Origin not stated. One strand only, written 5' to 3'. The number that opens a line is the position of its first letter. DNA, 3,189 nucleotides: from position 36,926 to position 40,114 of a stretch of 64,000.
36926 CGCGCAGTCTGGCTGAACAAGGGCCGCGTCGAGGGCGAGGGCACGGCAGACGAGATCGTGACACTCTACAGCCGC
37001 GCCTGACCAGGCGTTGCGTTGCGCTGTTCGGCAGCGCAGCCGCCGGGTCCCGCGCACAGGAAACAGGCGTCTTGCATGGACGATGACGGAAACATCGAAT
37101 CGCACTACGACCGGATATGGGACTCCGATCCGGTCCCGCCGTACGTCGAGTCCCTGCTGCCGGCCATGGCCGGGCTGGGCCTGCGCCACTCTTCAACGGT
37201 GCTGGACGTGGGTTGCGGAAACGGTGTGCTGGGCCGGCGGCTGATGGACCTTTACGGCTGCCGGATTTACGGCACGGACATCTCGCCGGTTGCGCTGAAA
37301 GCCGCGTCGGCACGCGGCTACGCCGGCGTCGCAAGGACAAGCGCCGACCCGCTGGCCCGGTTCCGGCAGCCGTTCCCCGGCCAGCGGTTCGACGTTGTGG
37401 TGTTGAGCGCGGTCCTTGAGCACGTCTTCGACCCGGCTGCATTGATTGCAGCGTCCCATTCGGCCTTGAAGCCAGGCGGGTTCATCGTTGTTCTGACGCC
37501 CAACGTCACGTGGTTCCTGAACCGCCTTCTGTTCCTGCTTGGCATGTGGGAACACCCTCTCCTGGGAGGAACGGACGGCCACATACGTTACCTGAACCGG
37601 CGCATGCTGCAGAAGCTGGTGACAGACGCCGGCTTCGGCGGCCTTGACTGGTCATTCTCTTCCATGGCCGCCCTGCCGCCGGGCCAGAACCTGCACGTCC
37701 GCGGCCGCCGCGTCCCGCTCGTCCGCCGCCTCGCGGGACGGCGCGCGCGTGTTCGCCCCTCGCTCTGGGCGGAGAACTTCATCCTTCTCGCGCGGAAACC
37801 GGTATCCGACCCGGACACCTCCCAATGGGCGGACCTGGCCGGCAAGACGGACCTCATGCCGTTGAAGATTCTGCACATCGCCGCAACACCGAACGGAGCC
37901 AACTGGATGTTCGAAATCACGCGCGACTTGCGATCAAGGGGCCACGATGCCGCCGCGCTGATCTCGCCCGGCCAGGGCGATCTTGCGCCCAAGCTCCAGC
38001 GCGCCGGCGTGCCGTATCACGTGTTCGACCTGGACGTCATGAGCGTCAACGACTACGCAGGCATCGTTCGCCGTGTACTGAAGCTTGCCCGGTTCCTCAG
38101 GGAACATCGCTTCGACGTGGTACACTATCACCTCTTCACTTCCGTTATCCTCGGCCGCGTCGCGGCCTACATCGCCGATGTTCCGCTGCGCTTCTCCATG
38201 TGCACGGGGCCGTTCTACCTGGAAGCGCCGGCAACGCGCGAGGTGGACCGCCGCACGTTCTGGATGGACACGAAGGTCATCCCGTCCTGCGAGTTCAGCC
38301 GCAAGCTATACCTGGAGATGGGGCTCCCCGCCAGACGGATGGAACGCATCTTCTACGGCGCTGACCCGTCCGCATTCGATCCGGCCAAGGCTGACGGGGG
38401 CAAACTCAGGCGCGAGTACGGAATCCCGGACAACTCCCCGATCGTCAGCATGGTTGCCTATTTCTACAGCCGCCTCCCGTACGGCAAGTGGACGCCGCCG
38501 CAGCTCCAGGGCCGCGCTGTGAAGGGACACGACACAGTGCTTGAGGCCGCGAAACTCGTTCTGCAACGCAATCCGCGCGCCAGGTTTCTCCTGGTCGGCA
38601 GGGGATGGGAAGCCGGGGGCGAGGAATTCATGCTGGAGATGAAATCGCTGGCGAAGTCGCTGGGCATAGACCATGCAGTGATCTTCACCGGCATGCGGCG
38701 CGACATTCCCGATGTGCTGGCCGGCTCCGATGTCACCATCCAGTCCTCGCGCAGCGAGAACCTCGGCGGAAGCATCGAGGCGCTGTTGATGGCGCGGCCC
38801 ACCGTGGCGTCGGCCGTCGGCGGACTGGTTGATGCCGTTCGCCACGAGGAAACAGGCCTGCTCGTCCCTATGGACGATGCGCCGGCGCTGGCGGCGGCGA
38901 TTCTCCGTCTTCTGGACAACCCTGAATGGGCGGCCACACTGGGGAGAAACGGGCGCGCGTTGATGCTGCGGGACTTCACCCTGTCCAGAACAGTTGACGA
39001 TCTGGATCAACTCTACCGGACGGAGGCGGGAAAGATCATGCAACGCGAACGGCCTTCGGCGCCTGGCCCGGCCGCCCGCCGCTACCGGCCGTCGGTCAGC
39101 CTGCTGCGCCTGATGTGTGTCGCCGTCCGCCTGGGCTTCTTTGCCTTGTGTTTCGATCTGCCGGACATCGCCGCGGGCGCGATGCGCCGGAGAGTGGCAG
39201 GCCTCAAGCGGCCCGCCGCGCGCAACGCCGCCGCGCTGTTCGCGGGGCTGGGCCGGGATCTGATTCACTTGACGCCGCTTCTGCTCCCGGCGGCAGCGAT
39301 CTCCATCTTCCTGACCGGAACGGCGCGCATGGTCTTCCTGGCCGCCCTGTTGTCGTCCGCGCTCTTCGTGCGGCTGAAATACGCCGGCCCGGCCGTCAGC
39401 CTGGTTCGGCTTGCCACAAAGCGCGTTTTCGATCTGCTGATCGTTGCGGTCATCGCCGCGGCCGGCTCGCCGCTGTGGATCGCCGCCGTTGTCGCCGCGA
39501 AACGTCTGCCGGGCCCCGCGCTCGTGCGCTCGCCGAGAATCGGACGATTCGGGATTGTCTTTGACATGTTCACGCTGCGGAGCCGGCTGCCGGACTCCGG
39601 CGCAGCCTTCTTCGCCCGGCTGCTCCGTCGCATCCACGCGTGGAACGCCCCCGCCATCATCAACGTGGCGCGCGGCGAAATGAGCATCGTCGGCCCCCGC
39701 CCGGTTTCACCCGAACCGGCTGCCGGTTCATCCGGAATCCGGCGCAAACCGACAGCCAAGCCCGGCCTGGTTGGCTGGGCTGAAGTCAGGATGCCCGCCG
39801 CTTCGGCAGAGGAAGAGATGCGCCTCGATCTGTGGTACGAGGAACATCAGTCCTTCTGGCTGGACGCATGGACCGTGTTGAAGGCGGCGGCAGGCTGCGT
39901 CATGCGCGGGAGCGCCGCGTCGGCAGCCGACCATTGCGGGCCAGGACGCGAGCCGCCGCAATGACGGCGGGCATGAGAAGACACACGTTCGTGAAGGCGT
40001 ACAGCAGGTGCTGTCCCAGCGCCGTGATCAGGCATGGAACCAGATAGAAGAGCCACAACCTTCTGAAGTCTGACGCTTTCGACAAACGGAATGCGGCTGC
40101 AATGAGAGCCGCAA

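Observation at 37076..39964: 963-aa methyltransferase-GT4-pseudo-phosphoglycosyltransferase fusion downstream of a Wzm/Wzt exporter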

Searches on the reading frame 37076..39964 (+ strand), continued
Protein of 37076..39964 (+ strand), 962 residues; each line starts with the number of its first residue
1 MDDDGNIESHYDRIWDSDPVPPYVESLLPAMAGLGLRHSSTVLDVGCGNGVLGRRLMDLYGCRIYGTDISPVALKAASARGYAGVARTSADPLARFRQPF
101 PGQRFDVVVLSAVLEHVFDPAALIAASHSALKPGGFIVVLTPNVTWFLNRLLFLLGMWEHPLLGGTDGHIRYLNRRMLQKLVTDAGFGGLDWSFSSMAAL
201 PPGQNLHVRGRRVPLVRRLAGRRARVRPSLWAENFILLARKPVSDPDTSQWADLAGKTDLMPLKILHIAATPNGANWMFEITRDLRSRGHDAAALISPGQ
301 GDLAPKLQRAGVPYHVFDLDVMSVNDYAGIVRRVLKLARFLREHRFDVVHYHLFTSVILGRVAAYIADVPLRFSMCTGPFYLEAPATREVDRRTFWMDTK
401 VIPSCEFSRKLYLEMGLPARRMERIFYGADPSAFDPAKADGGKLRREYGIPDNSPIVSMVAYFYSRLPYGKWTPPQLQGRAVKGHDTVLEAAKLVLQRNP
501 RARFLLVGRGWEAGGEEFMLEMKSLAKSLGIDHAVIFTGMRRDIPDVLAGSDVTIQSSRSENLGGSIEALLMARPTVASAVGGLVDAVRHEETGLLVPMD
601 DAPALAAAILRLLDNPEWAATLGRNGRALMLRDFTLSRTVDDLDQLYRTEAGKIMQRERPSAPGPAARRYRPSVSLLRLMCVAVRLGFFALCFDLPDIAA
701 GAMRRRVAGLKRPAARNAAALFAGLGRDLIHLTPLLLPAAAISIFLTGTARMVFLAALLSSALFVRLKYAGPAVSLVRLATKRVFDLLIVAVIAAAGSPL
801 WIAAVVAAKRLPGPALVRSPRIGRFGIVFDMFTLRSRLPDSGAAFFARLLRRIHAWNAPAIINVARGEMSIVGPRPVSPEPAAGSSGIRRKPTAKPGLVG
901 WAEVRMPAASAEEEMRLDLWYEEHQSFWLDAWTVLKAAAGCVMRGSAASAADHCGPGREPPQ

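Call 36: search_protein_representatives(protein=window:37076-39964:+)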
Query: 962 residues. Proteins with E-value up to 0.001 (for the whole library): 182770; up to 1e-10: 34555; up to 1e-30: 451. The best 150 are listed.
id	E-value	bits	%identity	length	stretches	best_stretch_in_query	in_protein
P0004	3.6e-287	971.6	62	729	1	9-713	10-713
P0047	6.5e-199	679.5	44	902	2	261-704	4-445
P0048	1.2e-197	675.2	46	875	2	260-653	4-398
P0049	8.5e-191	652.6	43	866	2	261-683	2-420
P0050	1.3e-171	589.1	56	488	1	230-708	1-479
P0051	4.7e-153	527.7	49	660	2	260-649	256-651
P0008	3.6e-144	498.3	49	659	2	262-648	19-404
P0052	2.5e-131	455.8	48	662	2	257-648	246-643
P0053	1.4e-130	453.3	41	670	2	280-655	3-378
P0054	3.4e-124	432.2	47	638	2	264-649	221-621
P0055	8.4e-117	407.7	47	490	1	261-680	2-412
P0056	7.9e-114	397.9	46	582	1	259-693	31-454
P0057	7.6e-113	394.6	48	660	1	264-652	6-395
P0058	1.2e-112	393.9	39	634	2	261-652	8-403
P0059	7.5e-112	391.3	46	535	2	402-705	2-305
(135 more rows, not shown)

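Call 49: predict_structure(alignment_id=A2)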
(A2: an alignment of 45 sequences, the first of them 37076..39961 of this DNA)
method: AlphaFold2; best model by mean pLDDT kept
length: 962 residues; sequences in the alignment: 45
mean_pLDDT: 78.7   pTM: 0.62
mean pLDDT of the five models: 78.7, 78.0, 77.8, 77.4, 77.0
residues with pLDDT >= 90: 397; 70-90: 267; 50-70: 193; < 50: 105
segments of 3 or more residues with pLDDT < 50: 1-8, 144-147, 159-171, 195-212, 220-233, 253-257, 659-663, 732-734, 770-772, 946-962
pLDDT, mean of each block of 10 residues (from residue 1): 43 57 68 75 75 83 77 69 68 58 84 62 82 84 52 52 42 68 82 48 43 49 45 60 60 49 93 86 95 94 93 94 77 94 96 92 95 88 91 94 95 95 95 97 98 98 94 93 96 98 97 94 98 98 97 96 93 98 95 98 98 98 98 96 95 76 58 77 75 66 71 53 52 54 59 63 59 61 86 83 79 86 90 72 65 77 93 90 52 88 89 89 90 89 59 39 33
secondary structure, 60 per line:
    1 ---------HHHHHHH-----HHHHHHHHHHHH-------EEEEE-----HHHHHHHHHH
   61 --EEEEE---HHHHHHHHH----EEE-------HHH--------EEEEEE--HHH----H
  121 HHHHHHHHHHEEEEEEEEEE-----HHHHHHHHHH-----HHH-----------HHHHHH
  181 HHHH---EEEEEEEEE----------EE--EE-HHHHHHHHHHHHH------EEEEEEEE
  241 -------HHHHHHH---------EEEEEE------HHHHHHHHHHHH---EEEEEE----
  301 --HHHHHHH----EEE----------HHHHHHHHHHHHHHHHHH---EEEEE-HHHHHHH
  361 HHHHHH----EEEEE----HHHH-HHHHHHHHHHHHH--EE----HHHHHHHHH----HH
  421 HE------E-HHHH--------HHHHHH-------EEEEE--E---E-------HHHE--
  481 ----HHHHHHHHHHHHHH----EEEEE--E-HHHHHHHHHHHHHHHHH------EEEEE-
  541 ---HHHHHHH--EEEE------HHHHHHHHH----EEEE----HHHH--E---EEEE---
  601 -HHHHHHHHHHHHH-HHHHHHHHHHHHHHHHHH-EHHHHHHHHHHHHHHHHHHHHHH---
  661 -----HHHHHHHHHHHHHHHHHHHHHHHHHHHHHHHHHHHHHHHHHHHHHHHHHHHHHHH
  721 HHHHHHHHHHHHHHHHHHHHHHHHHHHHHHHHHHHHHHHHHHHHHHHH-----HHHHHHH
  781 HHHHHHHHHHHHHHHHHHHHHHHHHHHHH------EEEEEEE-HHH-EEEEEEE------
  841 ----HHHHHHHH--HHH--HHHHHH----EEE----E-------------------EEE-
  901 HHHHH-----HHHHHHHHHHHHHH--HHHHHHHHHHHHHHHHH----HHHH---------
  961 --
elements in order (helices of 4 or more, strands of 3 or more residues): H10-16 H22-33 E41-45 H51-60 E63-67 H71-79 E84-86 E105-110 H120-130 E131-140 H146-155 H175-184 E188-196 H214-226 E233-240 H248-254 E264-269 H276-287 E291-296 H303-309 E314-316 H327-344 E348-352 H354-366 E371-375 H380-383 H385-397 H406-414 H431-434 H443-448 E456-460 H485-498 E503-507 H512-528 E535-539 H544-550 E553-556 H563-571 E576-579 H584-587 E594-597 H602-614 H616-633 H636-657 H666-768 H774-809 E816-822 E828-834 H845-852 H860-865 E870-872 E897-899 H901-905 H911-924 H927-943 H948-951

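Call 56: fold_search(model_id=the predicted structure, library=pdb)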
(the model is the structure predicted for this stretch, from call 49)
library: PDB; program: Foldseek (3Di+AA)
matches with E <= 10: 1898; with E <= 0.001: 891
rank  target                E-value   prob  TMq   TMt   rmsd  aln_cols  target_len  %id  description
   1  4xsu_A                2.3e-24  1.00  0.34  0.84   4.0       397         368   21  Crystal structure of Anabaena Alr3699/HepE in complex with UDP and glucose (released 2016-01-13)
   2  4xsp_A                1.3e-23  1.00  0.34  0.87   3.7       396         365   21  Crystal structure of Anabaena Alr3699/HepE in complex with UDP (released 2016-01-13)
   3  6n1x                  5.8e-23  1.00  0.34  0.81   4.2       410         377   18  BshA from Staphylococcus aureus complexed with UDP and N-acetylglucosamine (released 2019-08-21)
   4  4xso_A                6.2e-23  1.00  0.34  0.87   3.7       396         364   21  Crystal structure of apo-form Alr3699/HepE from Anabaena sp. strain PCC 7120 (released 2016-01-13)
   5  7mi0                  1.1e-22  1.00  0.34  0.82   3.6       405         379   20  Crystal Structure of Glycosyltransferase from Rickettsia africae ESF-5 (released 2021-04-28)
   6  4xsu_B                1.3e-22  1.00  0.34  0.84   4.1       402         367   21  Crystal structure of Anabaena Alr3699/HepE in complex with UDP and glucose (released 2016-01-13)
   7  8dqd                  2.4e-22  1.00  0.34  0.83   3.1       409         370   22  Structure of the Campylobacter concisus glycosyltransferase PglA (released 2024-01-17)
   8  4xsr_B                2.6e-22  1.00  0.34  0.85   3.7       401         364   21  Crystal structure of Anabaena Alr3699/HepE in complex with UDP-glucose (released 2016-01-13)
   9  8dvw                  4.9e-22  1.00  0.33  0.83   3.2       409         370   22  Structure of the Campylobacter concisus glycosyltransferase PglA R203Q (released 2024-01-17)
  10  6d9t                  6.0e-22  1.00  0.33  0.81   4.0       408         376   19  BshA from Staphylococcus aureus complexed with UDP (released 2019-05-08)
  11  8dvz                  6.7e-22  1.00  0.33  0.83   3.2       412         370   22  Structure of the Campylobacter concisus glycosyltransferase PglA R282V variant (released 2024-01-17)
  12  2jjm_A                4.8e-21  1.00  0.33  0.83   3.9       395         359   20  Crystal Structure of a family GT4 glycosyltransferase from Bacillus anthracis ORF BA1558. (released 2008-08-05)
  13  3mbo_A                7.3e-21  1.00  0.33  0.80   4.4       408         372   21  Crystal Structure of the Glycosyltransferase BaBshA bound with UDP and L-malate (released 2010-09-29)
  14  3c48_B                1.4e-20  1.00  0.22  0.48  11.8       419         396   20  Structure of the retaining glycosyltransferase MshA: The first step in mycothiol biosynthesis. Organism: Corynebacteri (released 2008-03-25)
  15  3mbo_D                2.2e-20  1.00  0.33  0.79   4.3       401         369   20  Crystal Structure of the Glycosyltransferase BaBshA bound with UDP and L-malate (released 2010-09-29)
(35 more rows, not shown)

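Call 89: search_protein_families(library=ncbifam, proteins=[L001:12342-14222:+], max_evalue=0.01)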
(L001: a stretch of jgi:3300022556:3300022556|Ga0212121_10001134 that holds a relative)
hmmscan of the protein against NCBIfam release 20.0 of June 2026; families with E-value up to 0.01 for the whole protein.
L001:12342-14222:+ (626 aa): 0 families

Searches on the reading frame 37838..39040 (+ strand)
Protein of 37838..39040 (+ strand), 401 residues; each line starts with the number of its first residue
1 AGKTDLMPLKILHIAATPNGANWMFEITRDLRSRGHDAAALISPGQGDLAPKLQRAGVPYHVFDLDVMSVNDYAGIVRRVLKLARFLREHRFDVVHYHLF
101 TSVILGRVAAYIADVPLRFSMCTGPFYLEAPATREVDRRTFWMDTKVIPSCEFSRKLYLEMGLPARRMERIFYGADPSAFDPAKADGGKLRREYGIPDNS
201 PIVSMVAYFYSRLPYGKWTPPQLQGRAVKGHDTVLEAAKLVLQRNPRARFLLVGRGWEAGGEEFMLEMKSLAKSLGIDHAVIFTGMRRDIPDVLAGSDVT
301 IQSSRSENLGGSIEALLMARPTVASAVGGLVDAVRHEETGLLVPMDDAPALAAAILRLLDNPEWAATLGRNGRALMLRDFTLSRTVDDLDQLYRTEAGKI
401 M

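Call 53: search_solved_structures(query=window:37838-39040:+, max_evalue=0.00001, show_alignments=1)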
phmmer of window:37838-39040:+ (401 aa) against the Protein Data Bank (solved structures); distinct sequences matched with E-value up to 0.00001: 49.
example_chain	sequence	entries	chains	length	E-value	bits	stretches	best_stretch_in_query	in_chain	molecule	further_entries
4xso_B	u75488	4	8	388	1.1e-19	73.7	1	83-382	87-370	Alr3699 protein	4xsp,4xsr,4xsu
6kih_A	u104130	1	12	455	4.3e-17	65.1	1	241-395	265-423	Tll1590 protein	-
8dvw_A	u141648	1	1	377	1.1e-14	57.2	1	235-394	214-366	N, N'-diacetylbacillosaminyl-diphospho-undecaprenol alpha-1,3-N-acetylgalactosaminyltransf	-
8dqd_A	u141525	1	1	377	1.1e-14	57.2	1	236-394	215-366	N, N'-diacetylbacillosaminyl-diphospho-undecaprenol alpha-1,3-N-acetylgalactosaminyltransf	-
8dvz_A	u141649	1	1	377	1.4e-14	56.8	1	236-394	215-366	N, N'-diacetylbacillosaminyl-diphospho-undecaprenol alpha-1,3-N-acetylgalactosaminyltransf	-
2jjm_A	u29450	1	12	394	9.2e-14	54.1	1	230-393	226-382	GLYCOSYL TRANSFERASE, GROUP 1 FAMILY PROTEIN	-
3mbo_A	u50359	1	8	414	1.1e-13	53.9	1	230-393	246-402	Glycosyltransferase, group 1 family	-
6n1x_A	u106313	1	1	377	3.4e-10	42.4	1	226-382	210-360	Glycosyltransferase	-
6d9t_A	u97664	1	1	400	4e-10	42.1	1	226-384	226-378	Glycosyl transferase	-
3c4q_A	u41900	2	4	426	6.8e-10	41.4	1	167-394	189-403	Predicted glycosyltransferases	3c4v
3c48_A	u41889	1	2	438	7.5e-10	41.3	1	167-394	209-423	Predicted glycosyltransferases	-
6fj3_A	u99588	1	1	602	3.6e-08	35.7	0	226-360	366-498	Parathyroid hormone/parathyroid hormone-related peptide receptor,Parathyroid hormone/parat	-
5d00_A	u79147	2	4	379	5e-08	35.3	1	245-394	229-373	N-acetyl-alpha-D-glucosaminyl L-malate synthase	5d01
5i45_A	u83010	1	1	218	5.2e-08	35.2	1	226-394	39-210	Glycosyl transferases group 1 family protein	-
2x6q_A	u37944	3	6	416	4.2e-07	32.2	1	229-387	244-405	TREHALOSE-SYNTHASE TRET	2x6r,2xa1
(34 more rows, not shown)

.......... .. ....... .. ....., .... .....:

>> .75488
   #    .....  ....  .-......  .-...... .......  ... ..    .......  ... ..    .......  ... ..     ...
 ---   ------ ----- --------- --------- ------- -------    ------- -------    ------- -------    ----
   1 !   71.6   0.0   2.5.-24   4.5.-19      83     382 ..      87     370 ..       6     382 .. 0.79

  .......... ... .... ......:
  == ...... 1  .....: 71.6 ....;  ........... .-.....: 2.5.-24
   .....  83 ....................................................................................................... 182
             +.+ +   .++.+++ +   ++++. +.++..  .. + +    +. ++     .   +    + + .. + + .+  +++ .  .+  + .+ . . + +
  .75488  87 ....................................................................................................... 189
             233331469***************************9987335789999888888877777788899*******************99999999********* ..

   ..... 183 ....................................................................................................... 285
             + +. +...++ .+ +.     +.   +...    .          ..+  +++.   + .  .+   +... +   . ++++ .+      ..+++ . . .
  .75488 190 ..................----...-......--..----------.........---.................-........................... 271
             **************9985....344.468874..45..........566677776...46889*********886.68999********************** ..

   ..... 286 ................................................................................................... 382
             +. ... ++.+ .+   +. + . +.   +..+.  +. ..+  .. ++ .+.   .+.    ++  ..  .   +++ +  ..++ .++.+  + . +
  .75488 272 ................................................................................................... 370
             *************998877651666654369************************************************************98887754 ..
